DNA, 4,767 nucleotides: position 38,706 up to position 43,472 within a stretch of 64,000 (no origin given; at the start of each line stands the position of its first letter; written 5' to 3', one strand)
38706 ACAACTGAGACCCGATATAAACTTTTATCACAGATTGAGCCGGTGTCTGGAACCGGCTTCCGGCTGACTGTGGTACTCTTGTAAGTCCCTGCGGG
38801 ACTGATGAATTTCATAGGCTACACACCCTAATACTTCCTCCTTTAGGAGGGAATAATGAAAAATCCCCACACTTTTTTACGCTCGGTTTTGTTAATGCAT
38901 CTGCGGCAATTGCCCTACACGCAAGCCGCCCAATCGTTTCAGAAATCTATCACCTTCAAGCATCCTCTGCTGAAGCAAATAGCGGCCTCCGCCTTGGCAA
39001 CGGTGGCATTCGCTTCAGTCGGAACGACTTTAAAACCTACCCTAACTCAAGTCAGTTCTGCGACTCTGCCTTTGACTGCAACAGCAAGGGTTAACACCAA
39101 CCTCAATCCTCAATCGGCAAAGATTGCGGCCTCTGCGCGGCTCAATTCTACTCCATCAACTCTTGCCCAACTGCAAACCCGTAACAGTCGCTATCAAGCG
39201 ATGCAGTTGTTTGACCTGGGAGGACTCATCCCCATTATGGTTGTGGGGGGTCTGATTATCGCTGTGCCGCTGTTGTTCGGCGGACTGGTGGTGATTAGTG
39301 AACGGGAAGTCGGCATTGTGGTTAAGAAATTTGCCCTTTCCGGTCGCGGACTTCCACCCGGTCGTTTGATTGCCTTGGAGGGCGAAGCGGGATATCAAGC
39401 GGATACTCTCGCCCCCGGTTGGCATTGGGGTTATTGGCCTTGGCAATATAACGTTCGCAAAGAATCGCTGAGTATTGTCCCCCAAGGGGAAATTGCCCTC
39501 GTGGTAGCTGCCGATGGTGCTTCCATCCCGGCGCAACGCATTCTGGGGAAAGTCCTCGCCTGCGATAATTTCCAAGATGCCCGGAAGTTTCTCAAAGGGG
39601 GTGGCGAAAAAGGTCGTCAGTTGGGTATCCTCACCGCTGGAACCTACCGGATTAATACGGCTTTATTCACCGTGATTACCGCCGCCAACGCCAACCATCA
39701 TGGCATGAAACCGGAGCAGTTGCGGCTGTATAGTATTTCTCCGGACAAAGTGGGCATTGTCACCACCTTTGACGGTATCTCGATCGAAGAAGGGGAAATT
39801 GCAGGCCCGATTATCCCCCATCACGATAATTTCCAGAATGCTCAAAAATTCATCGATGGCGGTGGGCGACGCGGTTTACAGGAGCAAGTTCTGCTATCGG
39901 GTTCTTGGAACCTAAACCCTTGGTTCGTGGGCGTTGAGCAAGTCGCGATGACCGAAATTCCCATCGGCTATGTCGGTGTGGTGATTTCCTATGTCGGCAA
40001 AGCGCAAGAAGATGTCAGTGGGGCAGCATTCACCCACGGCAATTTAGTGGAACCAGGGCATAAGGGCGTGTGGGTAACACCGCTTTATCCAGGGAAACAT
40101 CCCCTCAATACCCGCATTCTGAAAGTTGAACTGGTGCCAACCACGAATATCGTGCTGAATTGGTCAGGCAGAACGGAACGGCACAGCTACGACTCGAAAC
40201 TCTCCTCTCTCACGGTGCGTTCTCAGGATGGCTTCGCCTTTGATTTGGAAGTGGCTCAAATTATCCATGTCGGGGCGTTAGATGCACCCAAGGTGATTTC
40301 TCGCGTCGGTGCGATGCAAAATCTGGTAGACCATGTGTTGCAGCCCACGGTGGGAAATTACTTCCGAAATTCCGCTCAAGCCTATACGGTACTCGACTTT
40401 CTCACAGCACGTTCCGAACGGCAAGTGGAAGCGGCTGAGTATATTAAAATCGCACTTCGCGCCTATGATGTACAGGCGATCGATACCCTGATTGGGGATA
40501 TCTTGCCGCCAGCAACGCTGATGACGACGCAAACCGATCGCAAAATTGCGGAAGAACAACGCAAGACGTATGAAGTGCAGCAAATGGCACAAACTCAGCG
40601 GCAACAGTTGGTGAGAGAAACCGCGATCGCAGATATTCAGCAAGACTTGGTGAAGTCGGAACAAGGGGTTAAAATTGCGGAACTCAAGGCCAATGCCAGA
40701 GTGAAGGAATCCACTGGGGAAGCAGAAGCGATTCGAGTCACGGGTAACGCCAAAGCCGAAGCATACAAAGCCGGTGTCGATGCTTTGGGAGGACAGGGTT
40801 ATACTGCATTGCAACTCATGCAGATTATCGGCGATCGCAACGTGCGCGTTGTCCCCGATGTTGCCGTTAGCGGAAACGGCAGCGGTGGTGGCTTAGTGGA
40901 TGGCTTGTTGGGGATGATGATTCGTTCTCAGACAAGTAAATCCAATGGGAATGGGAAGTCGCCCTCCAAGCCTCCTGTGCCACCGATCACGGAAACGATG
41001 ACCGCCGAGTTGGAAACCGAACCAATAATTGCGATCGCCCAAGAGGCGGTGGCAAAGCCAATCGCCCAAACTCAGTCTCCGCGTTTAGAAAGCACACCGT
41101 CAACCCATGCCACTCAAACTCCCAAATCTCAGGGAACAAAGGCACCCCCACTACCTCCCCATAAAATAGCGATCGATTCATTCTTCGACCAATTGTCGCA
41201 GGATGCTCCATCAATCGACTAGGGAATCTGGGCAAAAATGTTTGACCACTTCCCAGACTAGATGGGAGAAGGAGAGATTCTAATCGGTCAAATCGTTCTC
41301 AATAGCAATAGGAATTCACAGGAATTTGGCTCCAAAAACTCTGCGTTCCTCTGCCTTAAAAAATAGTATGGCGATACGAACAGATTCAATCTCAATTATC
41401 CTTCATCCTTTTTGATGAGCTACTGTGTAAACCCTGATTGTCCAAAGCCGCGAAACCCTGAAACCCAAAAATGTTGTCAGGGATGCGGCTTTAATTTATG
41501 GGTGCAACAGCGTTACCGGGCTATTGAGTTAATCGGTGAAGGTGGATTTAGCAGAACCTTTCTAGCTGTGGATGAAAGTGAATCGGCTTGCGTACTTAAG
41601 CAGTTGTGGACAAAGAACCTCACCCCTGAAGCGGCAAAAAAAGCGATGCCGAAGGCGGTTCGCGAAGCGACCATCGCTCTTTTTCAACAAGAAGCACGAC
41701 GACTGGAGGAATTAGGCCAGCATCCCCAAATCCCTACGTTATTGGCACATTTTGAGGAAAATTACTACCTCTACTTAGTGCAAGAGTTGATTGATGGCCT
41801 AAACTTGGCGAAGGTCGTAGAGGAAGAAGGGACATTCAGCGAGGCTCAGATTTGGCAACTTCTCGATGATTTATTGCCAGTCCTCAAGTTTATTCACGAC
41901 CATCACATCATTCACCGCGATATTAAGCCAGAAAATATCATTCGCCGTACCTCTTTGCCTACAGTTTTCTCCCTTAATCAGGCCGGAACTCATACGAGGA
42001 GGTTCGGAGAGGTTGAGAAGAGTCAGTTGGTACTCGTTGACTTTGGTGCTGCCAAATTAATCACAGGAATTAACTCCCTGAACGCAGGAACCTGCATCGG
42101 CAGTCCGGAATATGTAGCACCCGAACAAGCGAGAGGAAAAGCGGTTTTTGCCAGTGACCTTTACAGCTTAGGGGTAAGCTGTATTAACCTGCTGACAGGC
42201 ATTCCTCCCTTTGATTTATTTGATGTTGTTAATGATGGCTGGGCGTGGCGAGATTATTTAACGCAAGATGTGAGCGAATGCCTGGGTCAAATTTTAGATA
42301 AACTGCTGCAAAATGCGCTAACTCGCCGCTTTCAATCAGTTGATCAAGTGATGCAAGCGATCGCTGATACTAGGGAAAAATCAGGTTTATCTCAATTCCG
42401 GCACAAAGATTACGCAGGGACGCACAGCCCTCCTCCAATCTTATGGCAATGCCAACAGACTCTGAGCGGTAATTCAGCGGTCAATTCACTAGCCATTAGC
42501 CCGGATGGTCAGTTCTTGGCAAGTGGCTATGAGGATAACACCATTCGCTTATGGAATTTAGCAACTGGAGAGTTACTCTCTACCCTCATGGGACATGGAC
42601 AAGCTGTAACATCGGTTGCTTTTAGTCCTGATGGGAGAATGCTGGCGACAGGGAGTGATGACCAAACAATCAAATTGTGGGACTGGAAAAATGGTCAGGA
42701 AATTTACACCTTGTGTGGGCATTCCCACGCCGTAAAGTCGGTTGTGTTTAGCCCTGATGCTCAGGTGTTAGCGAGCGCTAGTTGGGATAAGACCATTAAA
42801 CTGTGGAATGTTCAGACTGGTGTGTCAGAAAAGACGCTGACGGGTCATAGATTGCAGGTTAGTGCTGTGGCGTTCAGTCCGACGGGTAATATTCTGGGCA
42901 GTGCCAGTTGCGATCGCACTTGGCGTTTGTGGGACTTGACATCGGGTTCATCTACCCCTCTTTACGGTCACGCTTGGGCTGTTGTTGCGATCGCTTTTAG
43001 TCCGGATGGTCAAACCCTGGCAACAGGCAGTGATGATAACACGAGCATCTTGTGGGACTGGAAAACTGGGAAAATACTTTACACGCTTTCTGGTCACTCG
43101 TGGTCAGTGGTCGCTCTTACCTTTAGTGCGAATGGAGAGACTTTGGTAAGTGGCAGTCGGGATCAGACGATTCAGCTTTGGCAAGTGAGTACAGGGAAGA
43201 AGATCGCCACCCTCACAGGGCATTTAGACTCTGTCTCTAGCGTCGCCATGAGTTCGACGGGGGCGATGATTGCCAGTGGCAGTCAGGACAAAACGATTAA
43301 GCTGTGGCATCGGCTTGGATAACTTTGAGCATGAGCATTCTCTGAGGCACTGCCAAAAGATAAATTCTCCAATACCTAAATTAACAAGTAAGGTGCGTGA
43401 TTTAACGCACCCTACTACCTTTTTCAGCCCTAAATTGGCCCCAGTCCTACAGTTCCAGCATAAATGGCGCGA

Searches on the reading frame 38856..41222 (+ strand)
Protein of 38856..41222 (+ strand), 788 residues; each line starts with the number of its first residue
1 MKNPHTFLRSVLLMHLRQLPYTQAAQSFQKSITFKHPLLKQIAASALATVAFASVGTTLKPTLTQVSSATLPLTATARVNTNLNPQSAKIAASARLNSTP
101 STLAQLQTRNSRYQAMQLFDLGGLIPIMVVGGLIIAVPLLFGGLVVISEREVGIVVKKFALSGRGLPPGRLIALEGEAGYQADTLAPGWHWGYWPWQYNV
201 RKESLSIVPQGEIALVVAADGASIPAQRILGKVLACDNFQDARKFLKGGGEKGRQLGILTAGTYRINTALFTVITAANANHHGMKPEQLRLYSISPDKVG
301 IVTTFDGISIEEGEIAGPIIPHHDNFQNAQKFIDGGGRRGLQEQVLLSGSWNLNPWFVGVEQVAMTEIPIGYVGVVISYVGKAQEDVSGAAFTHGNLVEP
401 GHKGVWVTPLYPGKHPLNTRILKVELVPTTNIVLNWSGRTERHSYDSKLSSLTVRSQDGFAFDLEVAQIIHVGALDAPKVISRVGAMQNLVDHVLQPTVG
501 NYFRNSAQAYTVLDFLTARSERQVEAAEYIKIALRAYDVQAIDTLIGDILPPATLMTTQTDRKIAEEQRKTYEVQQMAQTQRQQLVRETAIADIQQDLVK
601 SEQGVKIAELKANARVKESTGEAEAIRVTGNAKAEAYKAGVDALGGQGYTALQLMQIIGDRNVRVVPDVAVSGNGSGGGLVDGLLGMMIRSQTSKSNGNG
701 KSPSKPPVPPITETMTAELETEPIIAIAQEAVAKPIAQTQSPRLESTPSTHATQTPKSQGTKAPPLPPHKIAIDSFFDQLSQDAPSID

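Call 30: search_protein_families(library=pfam, proteins=[window:38856-41222:+], max_evalue=0.001)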
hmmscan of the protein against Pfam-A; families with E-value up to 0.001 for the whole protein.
window:38856-41222:+ (788 aa): 1 family
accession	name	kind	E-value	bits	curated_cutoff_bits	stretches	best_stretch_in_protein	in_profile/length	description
PF01145.31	Band_7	-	4.9e-25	89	23.6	1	367-581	2-172/176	SPFH domain / Band 7 family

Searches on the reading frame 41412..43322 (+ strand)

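Call 30: search_protein_families(library=pfam, proteins=[window:41412-43322:+], max_evalue=0.001)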
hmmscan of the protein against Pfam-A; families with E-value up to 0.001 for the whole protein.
window:41412-43322:+ (636 aa): 55 families (the best 25 are shown)
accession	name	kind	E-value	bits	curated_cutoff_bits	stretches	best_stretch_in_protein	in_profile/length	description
PF00400.38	WD40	-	8.1e-83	269.8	27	7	386-424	1-39/39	WD domain, G-beta repeat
PF25173.1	Beta-prop_WDR3_1st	-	1.2e-82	276.5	154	2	350-509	24-184/184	WDR3 first beta-propeller domain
PF25174.1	Beta-prop_THOC3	-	3.1e-70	236.7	305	2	437-632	1-198/272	THOC3 beta-propeller domain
PF24814.1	WD40_Prp19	-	7e-64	216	320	3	426-591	37-205/281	Prp19 WD40 domain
PF25175.1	Beta-prop_WDR5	-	1.4e-62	212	250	3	432-567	4-140/296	WDR5 beta-propeller domain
PF25172.1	Beta-prop_WDR3_2nd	-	1.4e-52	179.2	140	2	346-511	125-290/293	WDR3 second beta-propeller domain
PF24817.1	WD40_WDHD1_1st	-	1.2e-49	169.5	109.9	4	397-470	87-160/291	WDHD1 first WD40 domain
PF25391.1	WD40_Gbeta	-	3.3e-47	161.6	150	3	417-542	163-291/340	G protein beta WD-40 repeat protein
PF24807.1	WD40_CDC20-Fz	-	1.5e-46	159.5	200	3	473-632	128-292/292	CDC20/Fizzy WD40 domain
PF24105.1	Beta-prop_CAF1B_HIR1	-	8.8e-41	140.6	80.5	3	386-511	60-203/383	CAF1B/HIR1 beta-propeller domain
PF23414.1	Beta-prop_EML_2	-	2.4e-40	139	90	2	350-474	35-160/266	Echinoderm microtubule-associated protein second beta-propeller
PF24805.1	EIF3I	-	2.7e-39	135.6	200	3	392-493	6-106/324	EIF3I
PF25168.1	Beta-prop_WDR36-Utp21_2nd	-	1.8e-38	133.1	84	4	541-632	218-309/335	WDR36/Utp21 second beta-propeller domain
PF25047.1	Beta-prop_TEP1_2nd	-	2.1e-38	132.4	89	3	515-636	84-206/255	TEP-1 second beta-propeller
PF00069.31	Pkinase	-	6e-35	121.4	31.7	1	35-313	1-257/263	Protein kinase domain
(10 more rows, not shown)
